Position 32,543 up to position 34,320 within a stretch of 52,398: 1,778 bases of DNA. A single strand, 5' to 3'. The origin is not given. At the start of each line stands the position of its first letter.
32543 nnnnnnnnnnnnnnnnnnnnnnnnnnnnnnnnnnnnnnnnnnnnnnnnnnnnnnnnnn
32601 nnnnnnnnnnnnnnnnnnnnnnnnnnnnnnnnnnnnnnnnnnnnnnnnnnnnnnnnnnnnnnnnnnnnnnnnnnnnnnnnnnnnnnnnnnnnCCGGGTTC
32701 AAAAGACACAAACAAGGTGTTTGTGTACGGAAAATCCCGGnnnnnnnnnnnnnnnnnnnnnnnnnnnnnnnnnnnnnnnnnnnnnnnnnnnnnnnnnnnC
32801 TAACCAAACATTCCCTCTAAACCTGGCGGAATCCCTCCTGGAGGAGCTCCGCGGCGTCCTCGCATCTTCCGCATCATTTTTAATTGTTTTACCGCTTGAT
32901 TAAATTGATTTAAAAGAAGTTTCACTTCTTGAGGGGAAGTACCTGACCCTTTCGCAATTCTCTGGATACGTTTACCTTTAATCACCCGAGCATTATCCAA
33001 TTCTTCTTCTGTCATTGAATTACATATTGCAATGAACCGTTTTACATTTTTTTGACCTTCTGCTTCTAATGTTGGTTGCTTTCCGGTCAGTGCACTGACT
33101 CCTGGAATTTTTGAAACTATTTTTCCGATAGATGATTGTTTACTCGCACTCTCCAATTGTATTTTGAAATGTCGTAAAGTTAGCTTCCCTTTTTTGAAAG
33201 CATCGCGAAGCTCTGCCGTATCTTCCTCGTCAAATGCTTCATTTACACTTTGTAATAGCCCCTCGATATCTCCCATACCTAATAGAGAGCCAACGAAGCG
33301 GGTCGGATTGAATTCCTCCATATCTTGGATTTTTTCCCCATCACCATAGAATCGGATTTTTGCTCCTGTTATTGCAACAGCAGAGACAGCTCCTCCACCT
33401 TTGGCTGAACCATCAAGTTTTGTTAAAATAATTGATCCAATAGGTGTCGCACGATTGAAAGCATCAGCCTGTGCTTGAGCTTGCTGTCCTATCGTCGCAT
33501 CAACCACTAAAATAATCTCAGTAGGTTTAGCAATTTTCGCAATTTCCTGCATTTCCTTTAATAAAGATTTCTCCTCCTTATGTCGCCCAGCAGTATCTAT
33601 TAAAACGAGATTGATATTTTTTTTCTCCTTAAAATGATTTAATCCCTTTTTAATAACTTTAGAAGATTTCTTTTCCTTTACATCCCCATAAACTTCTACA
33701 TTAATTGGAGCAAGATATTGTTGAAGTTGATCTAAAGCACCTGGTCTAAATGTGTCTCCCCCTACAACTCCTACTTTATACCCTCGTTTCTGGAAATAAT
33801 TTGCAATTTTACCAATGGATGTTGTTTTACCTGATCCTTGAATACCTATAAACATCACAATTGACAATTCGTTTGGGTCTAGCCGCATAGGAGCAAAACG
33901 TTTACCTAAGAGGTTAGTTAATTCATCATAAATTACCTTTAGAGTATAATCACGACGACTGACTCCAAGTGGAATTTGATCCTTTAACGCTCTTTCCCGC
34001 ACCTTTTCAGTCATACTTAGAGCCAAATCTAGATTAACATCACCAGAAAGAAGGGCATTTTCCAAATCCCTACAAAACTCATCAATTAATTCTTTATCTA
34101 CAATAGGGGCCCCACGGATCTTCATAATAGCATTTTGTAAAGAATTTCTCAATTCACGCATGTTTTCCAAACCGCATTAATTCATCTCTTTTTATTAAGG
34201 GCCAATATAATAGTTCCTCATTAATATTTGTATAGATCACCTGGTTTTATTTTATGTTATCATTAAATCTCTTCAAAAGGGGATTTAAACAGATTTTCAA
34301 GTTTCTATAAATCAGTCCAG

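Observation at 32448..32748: A shared 31-nt T-loop (59/60) intron in three tRNAs of two amino-acid families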

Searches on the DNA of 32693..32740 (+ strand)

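Call 61: build_rna_model(alignment_id=A3, structure=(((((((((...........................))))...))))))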
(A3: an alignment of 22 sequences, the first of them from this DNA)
Model R1 built from alignment A3 (22 sequences, 48 columns); structure: as given.
model positions 48; base pairs 9; branch points 0; effective number of sequences 22; information 0.967 bits per position. Calibrated on 0.2 Mb of random sequence (short: E-values are rough).
structure used (alignment columns):
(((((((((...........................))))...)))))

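Call 62: search_with_rna_model(model_id=R1, source=window, filters=off, max_evalue=10, show_alignments=4)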
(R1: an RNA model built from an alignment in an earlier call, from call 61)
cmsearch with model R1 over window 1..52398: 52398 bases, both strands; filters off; matches with E-value up to 10: 16.
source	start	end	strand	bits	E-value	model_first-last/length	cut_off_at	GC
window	32693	32740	+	58.3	2e-11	1-48/48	no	0.48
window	20692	20739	-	58.3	2e-11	1-48/48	no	0.44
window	32454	32501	+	54.5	1.5e-10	1-48/48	no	0.54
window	37637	37653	-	16.9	0.12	1-48/48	no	0.65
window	16694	16710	+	16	0.19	1-48/48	no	0.65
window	31879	31895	-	14.2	0.51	1-48/48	no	0.59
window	19926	19942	-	11.6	2.1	1-48/48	no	0.53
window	27745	27761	+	11.5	2.1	1-48/48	no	0.47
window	34609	34637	-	11.5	2.2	9-37/48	no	0.24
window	26226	26242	-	11.4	2.3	1-48/48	no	0.59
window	31995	32011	-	11.3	2.4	1-48/48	no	0.53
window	20736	20794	+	10.9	3.1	1-48/48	no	0.59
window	46614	46626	+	9.4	6.8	1-48/48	no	0.62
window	26990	27026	-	9.3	7.3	1-48/48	no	0.46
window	34774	34833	-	8.8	9.4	6-43/48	no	0.25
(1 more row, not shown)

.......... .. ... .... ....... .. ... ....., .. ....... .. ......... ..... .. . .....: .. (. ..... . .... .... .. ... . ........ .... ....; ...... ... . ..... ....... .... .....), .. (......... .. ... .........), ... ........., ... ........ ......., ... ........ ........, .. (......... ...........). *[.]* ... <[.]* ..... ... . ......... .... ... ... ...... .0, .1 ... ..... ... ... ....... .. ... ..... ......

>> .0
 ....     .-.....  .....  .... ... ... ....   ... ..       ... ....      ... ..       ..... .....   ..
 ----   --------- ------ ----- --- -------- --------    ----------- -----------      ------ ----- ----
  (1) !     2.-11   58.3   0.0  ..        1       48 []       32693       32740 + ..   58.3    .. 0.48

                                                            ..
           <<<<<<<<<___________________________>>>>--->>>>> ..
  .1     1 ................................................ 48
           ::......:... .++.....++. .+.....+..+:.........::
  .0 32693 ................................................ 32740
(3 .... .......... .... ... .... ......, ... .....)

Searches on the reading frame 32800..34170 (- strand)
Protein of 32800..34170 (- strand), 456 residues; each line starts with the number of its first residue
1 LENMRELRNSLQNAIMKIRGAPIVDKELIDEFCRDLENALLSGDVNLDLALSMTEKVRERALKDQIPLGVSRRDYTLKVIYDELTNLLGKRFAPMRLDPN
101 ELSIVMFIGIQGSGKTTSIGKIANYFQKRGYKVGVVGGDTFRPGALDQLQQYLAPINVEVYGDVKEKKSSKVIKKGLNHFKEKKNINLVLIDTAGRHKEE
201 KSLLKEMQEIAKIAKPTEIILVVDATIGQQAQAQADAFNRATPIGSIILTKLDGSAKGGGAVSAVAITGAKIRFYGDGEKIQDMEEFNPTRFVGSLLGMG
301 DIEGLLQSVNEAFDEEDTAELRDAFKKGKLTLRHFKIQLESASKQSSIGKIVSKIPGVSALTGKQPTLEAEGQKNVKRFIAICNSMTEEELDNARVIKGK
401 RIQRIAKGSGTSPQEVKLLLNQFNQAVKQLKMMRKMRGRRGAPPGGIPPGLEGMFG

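Call 12: search_protein_families(library=pfam, proteins=[window:32800-34170:-])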
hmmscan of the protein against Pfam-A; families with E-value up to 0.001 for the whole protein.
window:32800-34170:- (456 aa): 10 families
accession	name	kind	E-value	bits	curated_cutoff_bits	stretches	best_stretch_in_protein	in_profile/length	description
PF00448.28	SRP54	-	1.4e-69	234.1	22.7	1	103-298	2-196/196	SRP54-type protein, GTPase domain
PF02978.25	SRP_SPB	-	3.8e-24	85.3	27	1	329-428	1-89/91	Signal peptide binding domain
PF02881.24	SRP54_N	-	4.2e-14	53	22.4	1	8-84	2-75/75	SRP54-type protein, helical bundle domain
PF13207.12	AAA_17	-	5.8e-07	30.3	27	1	109-223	2-109/136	AAA domain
PF02492.25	cobW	-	7.9e-05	22.7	20.7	1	105-255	3-156/180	CobW/HypB/UreG, nucleotide-binding domain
PF03205.20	MobB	-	0.00019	21.8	26.6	1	104-136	1-33/133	Molybdopterin guanine dinucleotide synthesis protein B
PF13401.12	AAA_22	-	0.00021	22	27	0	103-222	6-121/130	AAA domain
PF20720.3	nSTAND3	-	0.00021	21.5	27.2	0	103-134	18-49/155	Novel STAND NTPase 3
PF00465.25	Fe-ADH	-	0.00039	20.5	31.3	1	118-184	10-80/168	Iron-containing alcohol dehydrogenase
PF01656.29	CbiA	-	0.00049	20.5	25.4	0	112-216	9-102/125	CobQ/CobB/MinD/ParA nucleotide binding domain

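Call 13: find_homologous_proteins(query=window:32800-34170:-, max_evalue=1e-50)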
Query window:32800-34170:- (456 aa): 8000 proteins with E <= 1e-50 among 8000 candidates; the best 120 are listed.
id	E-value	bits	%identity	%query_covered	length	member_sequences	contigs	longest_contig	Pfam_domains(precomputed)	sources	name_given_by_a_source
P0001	1.7e-277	938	95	99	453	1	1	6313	PF02881.25,PF02978.27,PF13207.13,PF13401.13,PF00448.29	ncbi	ncbi:MAG: signal recognition particle receptor subunit alpha [Candidatus Hodarchaeota archaeon]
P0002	7.6e-277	936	95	99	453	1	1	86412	PF02881.25,PF02978.27,PF13207.13,PF00448.29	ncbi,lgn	ncbi:MAG: signal recognition particle receptor subunit alpha [Promethearchaeota archaeon]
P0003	2.2e-268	908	92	99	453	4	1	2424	PF02881.25,PF02978.27,PF00448.29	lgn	-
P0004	1.8e-262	889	89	99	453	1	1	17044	PF02881.25,PF02978.27,PF00448.29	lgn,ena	-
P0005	3.8e-262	888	90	98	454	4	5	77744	PF02881.25,PF02978.27,PF13207.13,PF00448.29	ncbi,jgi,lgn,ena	-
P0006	2.8e-253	859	85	99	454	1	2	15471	PF02881.25,PF02978.27,PF13401.13,PF00448.29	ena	-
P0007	1.7e-252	856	85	99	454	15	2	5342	PF02881.25,PF02978.27,PF00448.29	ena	-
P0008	1.0e-251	854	88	97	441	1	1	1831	PF02881.25,PF02978.27,PF13207.13,PF00448.29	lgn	-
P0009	1.9e-250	849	88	97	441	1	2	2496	PF02881.25,PF02978.27,PF13207.13,PF00448.29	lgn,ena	-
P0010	2.0e-250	849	84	99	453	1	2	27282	PF02881.25,PF02978.27,PF00448.29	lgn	-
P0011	5.6e-249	844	87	97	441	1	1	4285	PF02881.25,PF02978.27,PF00448.29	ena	-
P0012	1.9e-248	843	85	99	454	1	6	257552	PF02881.25,PF02978.27,PF13401.13,PF00448.29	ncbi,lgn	ncbi:MAG: signal recognition particle receptor subunit alpha [Promethearchaeota archaeon]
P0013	1.0e-247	840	85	97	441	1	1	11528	PF02881.25,PF02978.27,PF13207.13,PF00448.29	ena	-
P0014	5.9e-247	838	86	97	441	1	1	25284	PF02881.25,PF02978.27,PF00448.29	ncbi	-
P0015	1.1e-244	830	83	99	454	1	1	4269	PF02881.25,PF02978.27,PF00448.29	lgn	-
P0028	3.6e-234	796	82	97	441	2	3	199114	PF02881.25,PF02978.27,PF00448.29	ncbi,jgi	ncbi:MAG: signal recognition particle receptor subunit alpha, partial [Candidatus Hodarchaeales arch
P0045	2.4e-226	770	77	99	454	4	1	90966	PF02881.25,PF02978.27,PF13207.13,PF00448.29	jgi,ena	-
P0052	1.7e-217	741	76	97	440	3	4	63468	PF02881.25,PF02978.27,PF00448.29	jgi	jgi:signal recognition particle subunit SRP54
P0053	3.0e-207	707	72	99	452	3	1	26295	PF02881.25,PF02978.27,PF00448.29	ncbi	ncbi:MAG: signal recognition particle receptor subunit alpha [Candidatus Heimdallarchaeota archaeon]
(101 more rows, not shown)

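Call 15: find_encoding_contigs(protein=P0002, flank=10000, max_places=3)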
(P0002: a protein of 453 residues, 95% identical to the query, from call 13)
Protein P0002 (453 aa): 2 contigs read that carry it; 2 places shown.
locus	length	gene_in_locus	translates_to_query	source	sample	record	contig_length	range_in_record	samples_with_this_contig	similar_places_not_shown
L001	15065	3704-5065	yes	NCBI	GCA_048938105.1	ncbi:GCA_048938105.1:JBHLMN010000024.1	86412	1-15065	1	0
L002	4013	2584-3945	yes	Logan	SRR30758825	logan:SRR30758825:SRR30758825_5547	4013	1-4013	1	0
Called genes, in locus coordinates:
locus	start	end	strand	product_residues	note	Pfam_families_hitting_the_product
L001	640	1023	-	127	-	PF03874:RNA_pol_Rpb4 (weak)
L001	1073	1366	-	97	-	PF01157:Ribosomal_L21e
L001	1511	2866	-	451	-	PF22023:Pus10_THUMP_arc, PF21238:Pus10_C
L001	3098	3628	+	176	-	PF04013:Methyltrn_RNA_2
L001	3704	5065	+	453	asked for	PF02881:SRP54_N, PF00448:SRP54, PF13207:AAA_17 (weak), PF02978:SRP_SPB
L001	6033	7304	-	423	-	PF07690:MFS_1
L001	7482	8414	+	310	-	PF13793:Pribosyltran_N, PF00156:Pribosyltran, PF14681:UPRTase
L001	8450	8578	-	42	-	PF01402:RHH_1 (weak)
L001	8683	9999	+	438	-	PF00919:UPF0004, PF04055:Radical_SAM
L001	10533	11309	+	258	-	PF00588:SpoU_methylase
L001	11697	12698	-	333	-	PF00586:AIRS, PF02769:AIRS_C (weak)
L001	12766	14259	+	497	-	PF01080:Presenilin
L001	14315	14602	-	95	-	-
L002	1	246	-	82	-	?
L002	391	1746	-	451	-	PF22023:Pus10_THUMP_arc, PF21238:Pus10_C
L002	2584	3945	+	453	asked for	PF02881:SRP54_N, PF00448:SRP54, PF13207:AAA_17 (weak), PF02978:SRP_SPB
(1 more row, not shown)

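Call 16: find_encoding_contigs(protein=P0005, flank=10000, max_places=3)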
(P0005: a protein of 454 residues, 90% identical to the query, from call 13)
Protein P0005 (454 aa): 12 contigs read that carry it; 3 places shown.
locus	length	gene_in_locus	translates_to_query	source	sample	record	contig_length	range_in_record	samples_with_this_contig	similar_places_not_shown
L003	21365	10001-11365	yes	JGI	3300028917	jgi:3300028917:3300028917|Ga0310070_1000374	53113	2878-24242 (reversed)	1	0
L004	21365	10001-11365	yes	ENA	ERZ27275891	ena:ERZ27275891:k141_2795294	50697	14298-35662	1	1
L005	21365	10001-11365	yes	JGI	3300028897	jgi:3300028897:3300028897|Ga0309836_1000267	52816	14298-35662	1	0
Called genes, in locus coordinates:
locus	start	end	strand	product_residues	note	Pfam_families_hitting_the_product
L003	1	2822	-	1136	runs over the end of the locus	PF02874:ATP-synt_ab_N, PF16886:ATP-synt_ab_Xtn, PF14890:Intein_splicing, PF14528:LAGLIDADG_3, PF00006:ATP-synt_ab, PF22919:ATP-synt_VA_C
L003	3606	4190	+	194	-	-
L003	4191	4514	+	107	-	-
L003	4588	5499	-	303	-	PF01368:DHH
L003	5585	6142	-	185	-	PF01966:HD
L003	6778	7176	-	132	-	PF03874:RNA_pol_Rpb4 (weak)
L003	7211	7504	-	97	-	PF01157:Ribosomal_L21e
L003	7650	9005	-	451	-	PF22023:Pus10_THUMP_arc, PF21238:Pus10_C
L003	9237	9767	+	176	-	PF04013:Methyltrn_RNA_2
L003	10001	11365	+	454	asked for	PF02881:SRP54_N, PF00448:SRP54, PF13207:AAA_17 (weak), PF02978:SRP_SPB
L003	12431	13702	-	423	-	PF07690:MFS_1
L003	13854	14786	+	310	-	PF13793:Pribosyltran_N, PF00156:Pribosyltran, PF14681:UPRTase (weak)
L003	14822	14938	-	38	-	PF01402:RHH_1 (weak)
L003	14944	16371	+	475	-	PF00919:UPF0004, PF04055:Radical_SAM, PF01938:TRAM (faint)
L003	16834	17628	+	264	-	PF00588:SpoU_methylase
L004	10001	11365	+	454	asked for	PF02881:SRP54_N, PF00448:SRP54, PF13207:AAA_17 (weak), PF02978:SRP_SPB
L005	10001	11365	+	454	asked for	PF02881:SRP54_N, PF00448:SRP54, PF13207:AAA_17 (weak), PF02978:SRP_SPB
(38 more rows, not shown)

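Call 17: find_encoding_contigs(protein=P0012, flank=10000, max_places=3)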
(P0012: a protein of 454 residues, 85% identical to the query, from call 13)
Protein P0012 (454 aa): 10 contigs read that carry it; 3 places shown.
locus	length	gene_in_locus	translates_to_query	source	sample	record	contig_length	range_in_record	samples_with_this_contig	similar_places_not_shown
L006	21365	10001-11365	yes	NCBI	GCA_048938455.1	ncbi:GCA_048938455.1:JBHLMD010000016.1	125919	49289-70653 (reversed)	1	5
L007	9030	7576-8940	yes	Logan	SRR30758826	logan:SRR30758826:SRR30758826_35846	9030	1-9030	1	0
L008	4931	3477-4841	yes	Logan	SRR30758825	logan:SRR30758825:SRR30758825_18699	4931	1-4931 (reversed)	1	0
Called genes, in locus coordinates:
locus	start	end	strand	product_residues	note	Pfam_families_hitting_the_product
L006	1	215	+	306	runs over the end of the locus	PF02082:Rrf2 (faint), PF08279:HTH_11 (faint), PF13384:HTH_23 (faint), PF13412:HTH_24 (faint), PF01022:HTH_5 (faint), PF13545:HTH_Crp_2 (faint), PF01037:AsnC_trans_reg (weak)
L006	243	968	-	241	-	PF01066:CDP-OH_P_transf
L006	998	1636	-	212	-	PF02666:PS_Dcarbxylase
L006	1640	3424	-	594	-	PF02874:ATP-synt_ab_N, PF16886:ATP-synt_ab_Xtn, PF00006:ATP-synt_ab, PF22919:ATP-synt_VA_C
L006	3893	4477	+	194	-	-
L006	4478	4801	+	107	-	-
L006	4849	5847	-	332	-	PF01368:DHH (weak)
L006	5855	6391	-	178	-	PF01966:HD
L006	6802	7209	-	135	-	PF03874:RNA_pol_Rpb4 (weak)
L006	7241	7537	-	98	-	PF01157:Ribosomal_L21e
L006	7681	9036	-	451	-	PF22023:Pus10_THUMP_arc, PF21238:Pus10_C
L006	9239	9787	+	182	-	PF04013:Methyltrn_RNA_2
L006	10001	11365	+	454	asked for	PF02881:SRP54_N, PF13401:AAA_22 (faint), PF00448:SRP54, PF02978:SRP_SPB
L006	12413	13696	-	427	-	PF07690:MFS_1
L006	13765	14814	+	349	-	PF13793:Pribosyltran_N, PF00156:Pribosyltran, PF14681:UPRTase (weak)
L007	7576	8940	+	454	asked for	PF02881:SRP54_N, PF13401:AAA_22 (faint), PF00448:SRP54, PF02978:SRP_SPB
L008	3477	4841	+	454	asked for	PF02881:SRP54_N, PF13401:AAA_22 (faint), PF00448:SRP54, PF02978:SRP_SPB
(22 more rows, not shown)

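Call 18: find_encoding_contigs(protein=P0028, flank=10000, max_places=2)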
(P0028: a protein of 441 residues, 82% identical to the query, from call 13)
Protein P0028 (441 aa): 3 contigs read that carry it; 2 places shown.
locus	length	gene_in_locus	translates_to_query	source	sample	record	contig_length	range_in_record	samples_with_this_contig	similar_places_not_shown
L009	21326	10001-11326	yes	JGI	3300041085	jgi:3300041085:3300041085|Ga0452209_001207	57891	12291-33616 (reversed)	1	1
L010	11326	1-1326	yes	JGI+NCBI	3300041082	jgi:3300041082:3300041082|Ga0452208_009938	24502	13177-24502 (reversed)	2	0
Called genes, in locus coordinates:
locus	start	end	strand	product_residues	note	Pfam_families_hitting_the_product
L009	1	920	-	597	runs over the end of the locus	PF02874:ATP-synt_ab_N, PF16886:ATP-synt_ab_Xtn, PF00006:ATP-synt_ab, PF22919:ATP-synt_VA_C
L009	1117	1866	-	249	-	PF01385:OrfB_IS605, PF07282:Cas12f1-like_TNB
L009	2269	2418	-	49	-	-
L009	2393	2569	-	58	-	-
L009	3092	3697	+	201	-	-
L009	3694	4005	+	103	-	-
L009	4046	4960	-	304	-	PF01368:DHH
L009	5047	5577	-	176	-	PF01966:HD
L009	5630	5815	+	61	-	-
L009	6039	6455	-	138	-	PF03874:RNA_pol_Rpb4 (weak)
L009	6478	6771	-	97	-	PF01157:Ribosomal_L21e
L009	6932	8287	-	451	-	PF22023:Pus10_THUMP_arc, PF21238:Pus10_C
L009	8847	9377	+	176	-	PF04013:Methyltrn_RNA_2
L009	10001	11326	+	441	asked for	PF02881:SRP54_N, PF00448:SRP54, PF02978:SRP_SPB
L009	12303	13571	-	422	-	PF07690:MFS_1, PF12832:MFS_1_like (faint), PF07690:MFS_1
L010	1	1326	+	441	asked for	PF02881:SRP54_N, PF00448:SRP54, PF02978:SRP_SPB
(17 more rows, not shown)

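Call 19: find_encoding_contigs(protein=P0045, flank=10000, max_places=2)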
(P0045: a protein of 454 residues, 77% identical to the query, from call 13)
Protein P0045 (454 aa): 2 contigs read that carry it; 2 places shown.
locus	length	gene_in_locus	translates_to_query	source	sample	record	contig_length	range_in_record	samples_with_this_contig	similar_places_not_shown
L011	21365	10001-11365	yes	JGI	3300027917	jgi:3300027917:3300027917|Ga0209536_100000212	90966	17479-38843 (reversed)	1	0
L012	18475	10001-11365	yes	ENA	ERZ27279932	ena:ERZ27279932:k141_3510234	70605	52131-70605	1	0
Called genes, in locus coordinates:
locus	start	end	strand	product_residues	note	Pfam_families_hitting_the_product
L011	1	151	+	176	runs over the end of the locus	PF01467:CTP_transf_like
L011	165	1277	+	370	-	PF17835:NOG1_N, PF01926:MMR_HSR1, PF02421:FeoB_N, PF06858:NOG1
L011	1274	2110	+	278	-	PF01416:PseudoU_synth_1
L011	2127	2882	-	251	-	PF01066:CDP-OH_P_transf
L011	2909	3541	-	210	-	PF02666:PS_Dcarbxylase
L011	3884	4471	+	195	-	-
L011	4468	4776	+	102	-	-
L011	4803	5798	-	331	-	PF01368:DHH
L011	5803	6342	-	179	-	PF01966:HD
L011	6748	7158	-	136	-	PF03874:RNA_pol_Rpb4 (weak)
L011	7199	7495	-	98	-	PF01157:Ribosomal_L21e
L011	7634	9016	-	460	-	PF22023:Pus10_THUMP_arc, PF21238:Pus10_C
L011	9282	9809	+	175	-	PF04013:Methyltrn_RNA_2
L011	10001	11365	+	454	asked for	PF02881:SRP54_N, PF00448:SRP54, PF13207:AAA_17 (faint), PF02978:SRP_SPB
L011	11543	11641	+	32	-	-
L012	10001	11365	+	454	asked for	PF02881:SRP54_N, PF00448:SRP54, PF13207:AAA_17 (faint), PF02978:SRP_SPB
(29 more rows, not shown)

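Call 20: find_encoding_contigs(protein=P0052, flank=10000, max_places=2)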
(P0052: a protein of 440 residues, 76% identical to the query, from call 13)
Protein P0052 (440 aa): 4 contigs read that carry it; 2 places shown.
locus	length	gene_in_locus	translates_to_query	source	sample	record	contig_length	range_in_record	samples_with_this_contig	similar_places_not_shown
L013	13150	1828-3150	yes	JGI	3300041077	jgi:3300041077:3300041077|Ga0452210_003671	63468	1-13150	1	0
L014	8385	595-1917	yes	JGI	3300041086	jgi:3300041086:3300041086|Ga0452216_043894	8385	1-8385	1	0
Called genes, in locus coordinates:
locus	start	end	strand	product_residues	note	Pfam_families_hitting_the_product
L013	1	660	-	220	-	PF22023:Pus10_THUMP_arc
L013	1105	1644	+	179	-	PF04013:Methyltrn_RNA_2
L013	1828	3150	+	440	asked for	PF02881:SRP54_N, PF00448:SRP54, PF02978:SRP_SPB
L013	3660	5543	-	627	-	-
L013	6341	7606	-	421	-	PF07690:MFS_1, PF12832:MFS_1_like (weak), PF13347:MFS_2 (weak), PF07690:MFS_1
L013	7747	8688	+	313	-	PF13793:Pribosyltran_N, PF00156:Pribosyltran, PF14681:UPRTase (weak), PF14572:Pribosyl_synth (weak)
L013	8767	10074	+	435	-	PF00919:UPF0004, PF04055:Radical_SAM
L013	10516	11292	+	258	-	PF00588:SpoU_methylase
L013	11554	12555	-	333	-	PF00586:AIRS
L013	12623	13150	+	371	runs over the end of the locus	PF01080:Presenilin (weak)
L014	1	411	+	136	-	PF04013:Methyltrn_RNA_2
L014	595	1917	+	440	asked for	PF02881:SRP54_N, PF00448:SRP54, PF02978:SRP_SPB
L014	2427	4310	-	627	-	-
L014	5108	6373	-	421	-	PF07690:MFS_1, PF12832:MFS_1_like (weak), PF13347:MFS_2 (weak), PF07690:MFS_1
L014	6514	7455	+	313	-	PF13793:Pribosyltran_N, PF14572:Pribosyl_synth (faint), PF00156:Pribosyltran, PF14681:UPRTase (weak)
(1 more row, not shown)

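Call 21: find_encoding_contigs(protein=P0053, flank=10000, max_places=2)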
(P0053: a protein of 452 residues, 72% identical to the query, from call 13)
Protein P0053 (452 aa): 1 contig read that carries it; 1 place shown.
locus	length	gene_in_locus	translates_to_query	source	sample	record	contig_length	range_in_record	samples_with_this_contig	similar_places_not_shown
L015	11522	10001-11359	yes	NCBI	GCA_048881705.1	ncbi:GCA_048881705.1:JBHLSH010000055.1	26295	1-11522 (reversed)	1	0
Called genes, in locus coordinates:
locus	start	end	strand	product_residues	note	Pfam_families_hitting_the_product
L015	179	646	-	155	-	-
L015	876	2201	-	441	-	PF05221:AdoHcyase, PF00670:AdoHcyase_NAD, PF02826:2-Hacid_dh_C, PF07991:KARI_N (weak)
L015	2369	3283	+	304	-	PF01037:AsnC_trans_reg (faint)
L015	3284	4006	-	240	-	PF01066:CDP-OH_P_transf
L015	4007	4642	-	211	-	PF02666:PS_Dcarbxylase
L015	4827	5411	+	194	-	-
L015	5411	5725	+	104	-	-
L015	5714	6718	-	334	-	PF01368:DHH, PF02272:DHHA1 (faint)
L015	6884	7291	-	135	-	-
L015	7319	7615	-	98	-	PF01157:Ribosomal_L21e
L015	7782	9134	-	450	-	PF22023:Pus10_THUMP_arc, PF21238:Pus10_C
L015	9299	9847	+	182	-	PF04013:Methyltrn_RNA_2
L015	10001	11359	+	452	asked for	PF02881:SRP54_N, PF00448:SRP54, PF02978:SRP_SPB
